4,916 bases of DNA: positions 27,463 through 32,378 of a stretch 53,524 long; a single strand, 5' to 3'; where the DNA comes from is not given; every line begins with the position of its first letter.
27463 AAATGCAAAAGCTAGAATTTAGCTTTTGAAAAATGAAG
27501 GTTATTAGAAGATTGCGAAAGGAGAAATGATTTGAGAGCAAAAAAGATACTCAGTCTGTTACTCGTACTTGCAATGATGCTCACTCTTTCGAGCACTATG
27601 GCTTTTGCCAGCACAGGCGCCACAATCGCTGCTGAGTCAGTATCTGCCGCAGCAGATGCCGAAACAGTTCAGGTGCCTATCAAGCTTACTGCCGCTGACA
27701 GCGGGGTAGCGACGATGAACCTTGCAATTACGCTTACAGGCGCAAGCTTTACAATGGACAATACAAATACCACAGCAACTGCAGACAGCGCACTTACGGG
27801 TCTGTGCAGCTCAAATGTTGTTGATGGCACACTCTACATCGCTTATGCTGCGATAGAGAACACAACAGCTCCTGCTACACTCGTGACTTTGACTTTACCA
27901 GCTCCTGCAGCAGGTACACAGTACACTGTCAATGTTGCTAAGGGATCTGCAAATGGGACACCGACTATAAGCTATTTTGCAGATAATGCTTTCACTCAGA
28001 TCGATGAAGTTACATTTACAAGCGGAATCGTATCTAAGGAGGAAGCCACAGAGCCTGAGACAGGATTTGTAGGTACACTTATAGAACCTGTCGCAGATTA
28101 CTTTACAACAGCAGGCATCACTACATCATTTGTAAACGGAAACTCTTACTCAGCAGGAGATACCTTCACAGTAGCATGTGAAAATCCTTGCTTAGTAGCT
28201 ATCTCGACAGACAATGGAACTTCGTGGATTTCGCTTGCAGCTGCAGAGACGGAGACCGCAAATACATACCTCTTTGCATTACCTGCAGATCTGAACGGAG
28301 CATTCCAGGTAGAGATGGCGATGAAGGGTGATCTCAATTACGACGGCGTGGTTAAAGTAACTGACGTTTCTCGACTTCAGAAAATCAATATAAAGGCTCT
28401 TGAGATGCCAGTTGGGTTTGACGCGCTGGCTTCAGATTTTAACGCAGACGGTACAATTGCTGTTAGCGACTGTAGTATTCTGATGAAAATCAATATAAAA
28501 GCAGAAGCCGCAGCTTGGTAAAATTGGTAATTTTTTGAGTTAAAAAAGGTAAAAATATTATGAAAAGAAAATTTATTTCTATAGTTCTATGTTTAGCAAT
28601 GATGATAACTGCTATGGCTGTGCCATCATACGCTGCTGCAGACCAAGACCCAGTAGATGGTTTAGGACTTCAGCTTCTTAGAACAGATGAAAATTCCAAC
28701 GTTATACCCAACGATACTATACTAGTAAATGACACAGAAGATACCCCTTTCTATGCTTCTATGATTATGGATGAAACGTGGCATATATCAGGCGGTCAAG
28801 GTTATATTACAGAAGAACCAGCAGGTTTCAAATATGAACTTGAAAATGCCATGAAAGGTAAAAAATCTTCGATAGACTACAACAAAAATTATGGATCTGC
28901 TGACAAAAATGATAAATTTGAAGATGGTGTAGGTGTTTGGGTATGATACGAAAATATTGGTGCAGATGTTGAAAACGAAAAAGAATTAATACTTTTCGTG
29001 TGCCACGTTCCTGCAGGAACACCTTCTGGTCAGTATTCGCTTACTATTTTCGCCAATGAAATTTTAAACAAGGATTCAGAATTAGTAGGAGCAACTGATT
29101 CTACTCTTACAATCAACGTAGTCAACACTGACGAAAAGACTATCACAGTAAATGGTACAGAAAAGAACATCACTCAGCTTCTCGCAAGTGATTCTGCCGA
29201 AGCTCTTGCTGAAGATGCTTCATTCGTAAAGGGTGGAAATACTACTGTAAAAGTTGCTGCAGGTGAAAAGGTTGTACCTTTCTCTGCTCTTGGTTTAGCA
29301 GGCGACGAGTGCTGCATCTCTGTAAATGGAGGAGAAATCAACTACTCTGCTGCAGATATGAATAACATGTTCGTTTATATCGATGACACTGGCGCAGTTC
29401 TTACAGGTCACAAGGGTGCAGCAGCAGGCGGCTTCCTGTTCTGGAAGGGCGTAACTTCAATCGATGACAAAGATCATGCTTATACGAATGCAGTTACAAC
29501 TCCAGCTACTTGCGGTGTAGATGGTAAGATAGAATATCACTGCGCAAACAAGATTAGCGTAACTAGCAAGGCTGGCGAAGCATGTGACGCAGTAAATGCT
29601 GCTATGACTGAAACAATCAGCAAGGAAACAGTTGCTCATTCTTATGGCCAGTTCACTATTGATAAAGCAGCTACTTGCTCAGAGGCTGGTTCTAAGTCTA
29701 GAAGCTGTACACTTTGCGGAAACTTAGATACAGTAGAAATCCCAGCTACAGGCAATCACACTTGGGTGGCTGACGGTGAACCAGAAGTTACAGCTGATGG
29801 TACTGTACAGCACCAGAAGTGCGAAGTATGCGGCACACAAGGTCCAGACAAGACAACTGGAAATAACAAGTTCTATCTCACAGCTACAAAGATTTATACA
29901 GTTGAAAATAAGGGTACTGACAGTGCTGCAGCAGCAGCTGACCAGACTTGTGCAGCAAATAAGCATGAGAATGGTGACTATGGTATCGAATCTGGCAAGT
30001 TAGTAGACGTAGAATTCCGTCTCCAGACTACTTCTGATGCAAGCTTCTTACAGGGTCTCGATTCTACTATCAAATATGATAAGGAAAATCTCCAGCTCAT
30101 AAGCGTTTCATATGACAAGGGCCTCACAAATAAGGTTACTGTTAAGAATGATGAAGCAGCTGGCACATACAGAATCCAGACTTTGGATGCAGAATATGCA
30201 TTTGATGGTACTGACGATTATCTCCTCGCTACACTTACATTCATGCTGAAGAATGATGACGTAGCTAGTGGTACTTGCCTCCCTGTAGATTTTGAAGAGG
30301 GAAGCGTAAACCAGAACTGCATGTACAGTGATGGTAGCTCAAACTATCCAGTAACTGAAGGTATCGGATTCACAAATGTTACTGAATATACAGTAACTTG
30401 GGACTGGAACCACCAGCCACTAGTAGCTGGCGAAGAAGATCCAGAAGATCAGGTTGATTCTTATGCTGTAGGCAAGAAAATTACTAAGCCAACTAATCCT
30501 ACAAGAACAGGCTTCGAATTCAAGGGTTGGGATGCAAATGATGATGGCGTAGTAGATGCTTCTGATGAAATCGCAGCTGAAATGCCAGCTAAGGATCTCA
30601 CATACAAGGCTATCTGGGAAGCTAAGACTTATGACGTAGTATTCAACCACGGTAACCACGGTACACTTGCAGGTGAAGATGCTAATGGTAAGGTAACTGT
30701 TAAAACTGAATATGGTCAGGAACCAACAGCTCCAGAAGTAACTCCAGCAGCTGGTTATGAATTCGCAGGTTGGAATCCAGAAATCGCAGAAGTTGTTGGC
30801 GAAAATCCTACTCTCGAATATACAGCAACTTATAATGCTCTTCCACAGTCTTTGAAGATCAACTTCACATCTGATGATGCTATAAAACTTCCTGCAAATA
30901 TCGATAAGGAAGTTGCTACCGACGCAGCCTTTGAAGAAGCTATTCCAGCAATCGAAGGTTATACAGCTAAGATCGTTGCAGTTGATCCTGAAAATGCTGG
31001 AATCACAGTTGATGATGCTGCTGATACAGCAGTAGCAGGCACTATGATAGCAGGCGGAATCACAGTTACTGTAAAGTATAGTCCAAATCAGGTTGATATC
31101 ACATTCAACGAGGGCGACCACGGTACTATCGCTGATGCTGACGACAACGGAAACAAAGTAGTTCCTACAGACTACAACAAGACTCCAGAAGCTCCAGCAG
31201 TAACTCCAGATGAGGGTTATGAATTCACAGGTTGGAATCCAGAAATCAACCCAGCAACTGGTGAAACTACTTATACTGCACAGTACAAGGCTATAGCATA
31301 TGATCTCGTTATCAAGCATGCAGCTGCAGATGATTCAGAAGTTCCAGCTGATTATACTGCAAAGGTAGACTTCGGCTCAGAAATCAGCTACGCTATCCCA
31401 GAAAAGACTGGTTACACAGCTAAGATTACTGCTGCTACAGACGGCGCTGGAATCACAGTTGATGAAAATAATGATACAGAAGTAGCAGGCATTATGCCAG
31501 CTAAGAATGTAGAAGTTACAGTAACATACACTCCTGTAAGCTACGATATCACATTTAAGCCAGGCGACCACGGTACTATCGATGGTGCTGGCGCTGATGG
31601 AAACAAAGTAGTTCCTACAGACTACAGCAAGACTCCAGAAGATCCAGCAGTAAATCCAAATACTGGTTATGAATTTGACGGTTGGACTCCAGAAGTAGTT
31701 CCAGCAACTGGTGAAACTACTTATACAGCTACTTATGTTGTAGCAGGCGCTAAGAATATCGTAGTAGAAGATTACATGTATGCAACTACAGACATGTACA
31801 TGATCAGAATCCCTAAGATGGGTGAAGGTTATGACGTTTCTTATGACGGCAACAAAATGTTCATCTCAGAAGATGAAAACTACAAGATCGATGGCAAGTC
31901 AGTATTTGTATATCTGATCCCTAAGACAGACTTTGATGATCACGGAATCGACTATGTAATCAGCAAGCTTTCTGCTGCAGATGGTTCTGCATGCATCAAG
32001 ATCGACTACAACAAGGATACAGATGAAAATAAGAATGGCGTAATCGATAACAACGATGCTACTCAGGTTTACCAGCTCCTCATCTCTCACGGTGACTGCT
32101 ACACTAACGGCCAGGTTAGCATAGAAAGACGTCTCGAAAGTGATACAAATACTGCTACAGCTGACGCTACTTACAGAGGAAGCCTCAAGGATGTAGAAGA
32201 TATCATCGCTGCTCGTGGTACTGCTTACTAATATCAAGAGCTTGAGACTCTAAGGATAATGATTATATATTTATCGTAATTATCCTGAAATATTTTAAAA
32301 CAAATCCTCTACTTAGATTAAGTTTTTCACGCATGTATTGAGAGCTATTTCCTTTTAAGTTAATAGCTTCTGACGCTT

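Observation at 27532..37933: Second cohesin/dockerin/SLH cluster: a minimal Coh-X-Doc protein, a two-cohesin X-Doc protein and two SLH-anchored cohesin-like proteins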

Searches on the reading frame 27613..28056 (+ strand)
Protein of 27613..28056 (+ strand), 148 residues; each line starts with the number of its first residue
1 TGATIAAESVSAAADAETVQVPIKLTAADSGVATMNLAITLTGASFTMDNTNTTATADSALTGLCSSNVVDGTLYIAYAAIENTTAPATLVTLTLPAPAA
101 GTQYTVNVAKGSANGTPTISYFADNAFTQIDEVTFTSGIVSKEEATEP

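Call 18: search_protein_families(library=pfam, proteins=[window:27613-28056:+], max_evalue=10)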
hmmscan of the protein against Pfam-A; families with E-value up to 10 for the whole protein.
window:27613-28056:+ (148 aa): 1 family
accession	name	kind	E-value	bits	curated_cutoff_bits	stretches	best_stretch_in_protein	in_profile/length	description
PF01833.30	TIG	-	0.0065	16.9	20.9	1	34-116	14-76/84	IPT/TIG domain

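Call 61: search_solved_structures(query=A6, max_evalue=10, show_alignments=2)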
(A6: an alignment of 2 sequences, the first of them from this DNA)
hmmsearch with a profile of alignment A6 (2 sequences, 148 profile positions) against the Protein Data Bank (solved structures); distinct sequences matched with E-value up to 10: 1.
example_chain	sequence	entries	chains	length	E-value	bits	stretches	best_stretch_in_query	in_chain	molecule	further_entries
4tvv_A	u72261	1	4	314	2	11.5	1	6-80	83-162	Tyrosine phosphatase II superfamily protein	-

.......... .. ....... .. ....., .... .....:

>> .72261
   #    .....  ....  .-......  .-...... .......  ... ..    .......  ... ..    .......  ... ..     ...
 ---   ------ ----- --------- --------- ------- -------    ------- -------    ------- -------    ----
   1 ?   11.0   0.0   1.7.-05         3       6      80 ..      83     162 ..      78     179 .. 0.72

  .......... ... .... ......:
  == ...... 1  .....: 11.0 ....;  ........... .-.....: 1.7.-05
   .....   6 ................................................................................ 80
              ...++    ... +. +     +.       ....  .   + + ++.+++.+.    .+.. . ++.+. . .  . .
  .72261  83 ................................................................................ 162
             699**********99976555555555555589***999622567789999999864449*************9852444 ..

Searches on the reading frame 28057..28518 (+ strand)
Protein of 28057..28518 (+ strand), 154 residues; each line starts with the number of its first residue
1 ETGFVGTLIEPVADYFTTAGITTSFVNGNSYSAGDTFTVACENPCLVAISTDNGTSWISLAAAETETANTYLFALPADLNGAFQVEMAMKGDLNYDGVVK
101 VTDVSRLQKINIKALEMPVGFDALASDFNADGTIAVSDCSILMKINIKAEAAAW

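Call 18: search_protein_families(library=pfam, proteins=[window:28057-28518:+], max_evalue=10)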
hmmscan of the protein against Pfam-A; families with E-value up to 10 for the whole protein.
window:28057-28518:+ (154 aa): 2 families
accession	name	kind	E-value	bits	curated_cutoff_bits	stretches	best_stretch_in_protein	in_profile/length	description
PF00404.24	Dockerin_1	-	3.5e-05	24.4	22.9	1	90-144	1-54/57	Dockerin type I domain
PF02012.26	BNR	-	0.82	10.3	27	1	49-57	2-10/12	BNR/Asp-box repeat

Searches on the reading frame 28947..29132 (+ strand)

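Call 18: search_protein_families(library=pfam, proteins=[window:28947-29132:+], max_evalue=10)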
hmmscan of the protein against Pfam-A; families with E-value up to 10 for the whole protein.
window:28947-29132:+ (62 aa): 1 family
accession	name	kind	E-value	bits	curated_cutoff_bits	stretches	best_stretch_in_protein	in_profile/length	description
PF23861.1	Ribophorin_II_2nd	-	0.028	15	23.4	1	16-58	65-105/105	Ribophorin II second domain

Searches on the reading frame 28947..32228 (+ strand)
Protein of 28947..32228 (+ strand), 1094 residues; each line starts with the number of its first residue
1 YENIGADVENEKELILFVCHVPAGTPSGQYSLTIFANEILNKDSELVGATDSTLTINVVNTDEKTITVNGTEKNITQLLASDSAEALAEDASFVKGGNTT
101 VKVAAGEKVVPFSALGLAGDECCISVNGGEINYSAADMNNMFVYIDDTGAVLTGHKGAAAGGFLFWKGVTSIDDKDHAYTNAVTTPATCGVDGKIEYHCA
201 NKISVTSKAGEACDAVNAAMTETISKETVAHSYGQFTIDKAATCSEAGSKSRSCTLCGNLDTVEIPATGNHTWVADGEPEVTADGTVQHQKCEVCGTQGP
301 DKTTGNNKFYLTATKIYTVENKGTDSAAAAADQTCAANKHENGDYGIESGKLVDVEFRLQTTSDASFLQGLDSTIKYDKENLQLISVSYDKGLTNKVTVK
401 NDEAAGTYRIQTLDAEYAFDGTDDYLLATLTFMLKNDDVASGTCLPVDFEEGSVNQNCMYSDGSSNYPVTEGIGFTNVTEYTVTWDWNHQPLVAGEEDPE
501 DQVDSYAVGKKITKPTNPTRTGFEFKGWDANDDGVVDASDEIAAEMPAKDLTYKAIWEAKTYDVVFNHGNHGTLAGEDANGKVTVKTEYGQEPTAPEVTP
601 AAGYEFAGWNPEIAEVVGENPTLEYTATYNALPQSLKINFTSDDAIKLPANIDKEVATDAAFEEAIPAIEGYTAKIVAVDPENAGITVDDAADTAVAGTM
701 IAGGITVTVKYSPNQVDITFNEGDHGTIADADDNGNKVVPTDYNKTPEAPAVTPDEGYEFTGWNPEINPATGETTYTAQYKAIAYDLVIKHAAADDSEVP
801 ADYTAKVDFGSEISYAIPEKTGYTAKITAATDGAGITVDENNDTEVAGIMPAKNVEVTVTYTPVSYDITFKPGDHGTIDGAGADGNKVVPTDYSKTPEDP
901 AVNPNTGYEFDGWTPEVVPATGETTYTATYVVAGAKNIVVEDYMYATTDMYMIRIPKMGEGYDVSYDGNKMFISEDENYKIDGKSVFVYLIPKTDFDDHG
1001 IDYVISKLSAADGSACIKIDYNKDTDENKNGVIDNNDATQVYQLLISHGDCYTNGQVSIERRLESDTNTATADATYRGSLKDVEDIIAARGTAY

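Call 5: search_protein_families(library=pfam, proteins=[window:28947-32228:+], max_evalue=0.1)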
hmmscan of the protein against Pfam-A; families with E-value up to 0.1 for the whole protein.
window:28947-32228:+ (1094 aa): 2 families
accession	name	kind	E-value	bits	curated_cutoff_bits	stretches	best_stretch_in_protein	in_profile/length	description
PF09479.16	Flg_new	-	4.7e-19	68.7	27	3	481-555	1-64/65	Listeria-Bacteroides repeat domain (List_Bact_rpt)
PF18998.6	Flg_new_2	-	7.2e-16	58.4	23.6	4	506-560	19-72/73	Divergent InlB B-repeat domain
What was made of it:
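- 30387..31724 (+): P2 Listeria-Bacteroides (Flg_new) repeat region. Pfam Flg_new E = 4.7e-19 and Flg_new_2 E = 7e-16 (call 5).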

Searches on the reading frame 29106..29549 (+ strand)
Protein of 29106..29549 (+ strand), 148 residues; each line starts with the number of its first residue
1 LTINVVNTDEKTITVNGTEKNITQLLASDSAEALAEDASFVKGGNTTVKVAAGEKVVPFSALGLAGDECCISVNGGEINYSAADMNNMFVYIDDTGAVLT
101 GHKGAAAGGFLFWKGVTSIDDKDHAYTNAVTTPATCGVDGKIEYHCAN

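Call 85: find_related_loci(query=A10, collection=metagenome_contigs, flank=6000)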
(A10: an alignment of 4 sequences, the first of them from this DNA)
Query A10 (148 aa) in metagenome_contigs; peptide patterns used: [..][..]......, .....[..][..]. (x = any residue, [..] = any of these).
600 stretches matched a pattern, but none encodes a relative of the query by tblastn (E <= 1e-3).

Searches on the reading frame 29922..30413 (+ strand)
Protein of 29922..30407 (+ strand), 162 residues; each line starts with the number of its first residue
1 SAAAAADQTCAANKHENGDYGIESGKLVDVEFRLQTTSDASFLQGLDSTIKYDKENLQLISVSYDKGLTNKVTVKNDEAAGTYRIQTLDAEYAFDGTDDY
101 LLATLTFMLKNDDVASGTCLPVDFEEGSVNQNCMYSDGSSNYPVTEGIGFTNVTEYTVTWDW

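Call 18: search_protein_families(library=pfam, proteins=[window:29922-30407:+], max_evalue=10)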
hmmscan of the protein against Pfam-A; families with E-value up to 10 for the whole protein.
window:29922-30407:+ (162 aa): 1 family
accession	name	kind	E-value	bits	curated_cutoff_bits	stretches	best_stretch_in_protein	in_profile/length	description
PF00963.24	Cohesin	-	0.0012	19.5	24.1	1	24-113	12-105/139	Cohesin domain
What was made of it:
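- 29967..30395 (+): P2 second domain (aa 470-612): cohesin. Pfam Cohesin E = 1.2e-3 at 19.5 bits, below the 24.1 cutoff (call 18).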

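Call 62: search_solved_structures(query=A7, max_evalue=10, show_alignments=2)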
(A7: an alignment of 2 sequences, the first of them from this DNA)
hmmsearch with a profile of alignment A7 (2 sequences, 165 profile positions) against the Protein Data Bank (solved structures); distinct sequences matched with E-value up to 10: 9.
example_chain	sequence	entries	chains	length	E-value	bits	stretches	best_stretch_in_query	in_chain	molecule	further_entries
7enh_A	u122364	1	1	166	0.047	17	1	12-81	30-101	CRISPR-associated endonuclease Cas9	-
7el1_A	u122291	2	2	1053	0.16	15.3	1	12-81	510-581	CRISPR-associated endonuclease Cas9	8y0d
5axw_A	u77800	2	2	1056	0.16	15.3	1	12-81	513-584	CRISPR-associated endonuclease Cas9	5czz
7vw3_A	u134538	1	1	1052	0.16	15.3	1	12-81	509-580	CRISPR-associated endonuclease Cas9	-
7enr_A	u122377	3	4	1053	0.59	13.4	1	12-81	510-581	CRISPR-associated endonuclease Cas9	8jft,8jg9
7eni_A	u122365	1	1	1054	0.6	13.4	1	12-81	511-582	CRISPR-associated endonuclease Cas9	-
8zcy_A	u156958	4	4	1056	0.64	13.3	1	12-81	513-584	CRISPR-associated endonuclease Cas9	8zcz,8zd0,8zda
9mb6_A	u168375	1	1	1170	0.7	13.2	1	12-81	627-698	Ubiquitin-like protein SMT3,CRISPR-associated endonuclease Cas9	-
9mb7_A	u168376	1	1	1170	0.75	13.1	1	12-81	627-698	Ubiquitin-like protein SMT3,CRISPR-associated endonuclease Cas9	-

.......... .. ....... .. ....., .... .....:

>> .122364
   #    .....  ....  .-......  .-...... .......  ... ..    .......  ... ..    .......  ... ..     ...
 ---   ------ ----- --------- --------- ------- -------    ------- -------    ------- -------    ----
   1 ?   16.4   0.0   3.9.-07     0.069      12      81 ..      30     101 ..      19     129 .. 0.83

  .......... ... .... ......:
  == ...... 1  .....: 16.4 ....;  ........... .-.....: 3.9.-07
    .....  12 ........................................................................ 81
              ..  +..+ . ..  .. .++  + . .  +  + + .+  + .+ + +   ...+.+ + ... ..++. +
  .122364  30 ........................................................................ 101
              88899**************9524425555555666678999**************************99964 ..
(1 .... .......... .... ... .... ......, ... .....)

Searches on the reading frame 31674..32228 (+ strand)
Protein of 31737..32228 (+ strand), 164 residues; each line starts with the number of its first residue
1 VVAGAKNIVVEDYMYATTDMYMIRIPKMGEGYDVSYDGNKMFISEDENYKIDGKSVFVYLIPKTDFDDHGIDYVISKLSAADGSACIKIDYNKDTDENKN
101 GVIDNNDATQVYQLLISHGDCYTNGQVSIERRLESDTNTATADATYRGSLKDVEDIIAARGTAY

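Call 18: search_protein_families(library=pfam, proteins=[window:31737-32228:+], max_evalue=10)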
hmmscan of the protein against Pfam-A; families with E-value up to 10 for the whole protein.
window:31737-32228:+ (164 aa): 1 family
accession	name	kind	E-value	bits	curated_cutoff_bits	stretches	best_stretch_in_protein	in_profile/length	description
PF24058.1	DUF7359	-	0.32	11.2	27.5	1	75-135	25-83/123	Domain of unknown function (DUF7359)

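Call 22: find_related_loci(query=A1, collection=genome_contigs, flank=10000)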
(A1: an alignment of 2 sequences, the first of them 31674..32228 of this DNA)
Query A1 (185 aa) in genome_contigs; peptide patterns used: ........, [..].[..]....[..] (x = any residue, [..] = any of these).
106 stretches matched a pattern; 5 encode a relative of the query (tblastn E <= 1e-3); 5 distinct loci.
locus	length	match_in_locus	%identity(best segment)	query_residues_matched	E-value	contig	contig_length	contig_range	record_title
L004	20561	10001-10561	71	1-185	1e-79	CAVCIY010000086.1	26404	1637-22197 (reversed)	Lachnospiraceae bacterium isolate SRR8978319_cleanbin_000004 genome assembly, contig: Spades_SRR8978319_contig_107, whol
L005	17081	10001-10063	81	1-21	9e-7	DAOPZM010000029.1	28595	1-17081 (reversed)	MAG TPA_asm: Syntrophomonadaceae bacterium isolate AMR_MDS_1288 NODE_1640_length_28595_cov_13.611633, whole genome shotg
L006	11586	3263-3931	75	1-24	2e-6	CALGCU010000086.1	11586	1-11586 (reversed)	MAG TPA_asm: uncultured Bacteroidales bacterium isolate SRR6425794_bin.111_CONCOCT_v1.1_MAG genome assembly, contig: ERZ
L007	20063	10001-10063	71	1-21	3e-6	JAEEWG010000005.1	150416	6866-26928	MAG: Clostridia bacterium isolate Tb.RUG.474 NODE_185_length_150416_cov_2.892587, whole genome shotgun sequence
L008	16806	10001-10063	71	1-21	2e-5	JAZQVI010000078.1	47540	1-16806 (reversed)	MAG: Eubacteriales bacterium isolate T1900045170_TC20190164.MAGScoT_cleanbin_000025 SGB_5183_k141_1802473, whole genome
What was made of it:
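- Tried and rejected: The GTDB scan found only one true orthologous locus (call 22).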

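Call 82: search_solved_structures(query=A1, max_evalue=10, show_alignments=3)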
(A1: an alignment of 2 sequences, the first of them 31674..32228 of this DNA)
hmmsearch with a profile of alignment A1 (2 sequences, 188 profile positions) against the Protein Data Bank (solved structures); distinct sequences matched with E-value up to 10: 2.
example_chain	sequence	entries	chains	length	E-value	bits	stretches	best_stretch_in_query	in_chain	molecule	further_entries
4v3p_SD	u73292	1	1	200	0.88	12.6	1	30-64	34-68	40S ribosomal protein S4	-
8ip8_ja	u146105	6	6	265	0.94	12.5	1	30-63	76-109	40S ribosomal protein eS4 | 40S ribosomal protein S4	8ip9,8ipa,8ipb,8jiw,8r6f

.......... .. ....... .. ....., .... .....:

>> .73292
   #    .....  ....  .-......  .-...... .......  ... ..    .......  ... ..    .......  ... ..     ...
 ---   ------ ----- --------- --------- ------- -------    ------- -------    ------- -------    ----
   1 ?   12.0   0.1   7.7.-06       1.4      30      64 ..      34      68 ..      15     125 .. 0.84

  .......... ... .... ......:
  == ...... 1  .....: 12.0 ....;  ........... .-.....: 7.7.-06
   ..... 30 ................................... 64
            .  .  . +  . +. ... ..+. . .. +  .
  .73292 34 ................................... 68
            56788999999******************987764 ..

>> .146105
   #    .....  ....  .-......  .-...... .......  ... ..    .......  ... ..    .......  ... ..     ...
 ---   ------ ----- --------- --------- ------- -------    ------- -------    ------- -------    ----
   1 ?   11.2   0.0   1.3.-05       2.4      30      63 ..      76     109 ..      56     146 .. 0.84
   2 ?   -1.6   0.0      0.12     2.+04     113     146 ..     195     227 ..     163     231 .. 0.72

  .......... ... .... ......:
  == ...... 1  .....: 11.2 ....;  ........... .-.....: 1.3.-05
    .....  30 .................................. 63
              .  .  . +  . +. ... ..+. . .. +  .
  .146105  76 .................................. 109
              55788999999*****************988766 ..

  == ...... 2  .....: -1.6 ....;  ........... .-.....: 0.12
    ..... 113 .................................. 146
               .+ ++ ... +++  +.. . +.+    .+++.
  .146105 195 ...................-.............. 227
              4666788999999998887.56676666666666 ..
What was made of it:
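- On Dockerin (Pfam PF00404), applied to the P2 C-terminus: No dockerin in a PDB profile search (call 82).
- Checked: Neither Pfam nor a PDB profile search recognises a dockerin there (calls 18, 82).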
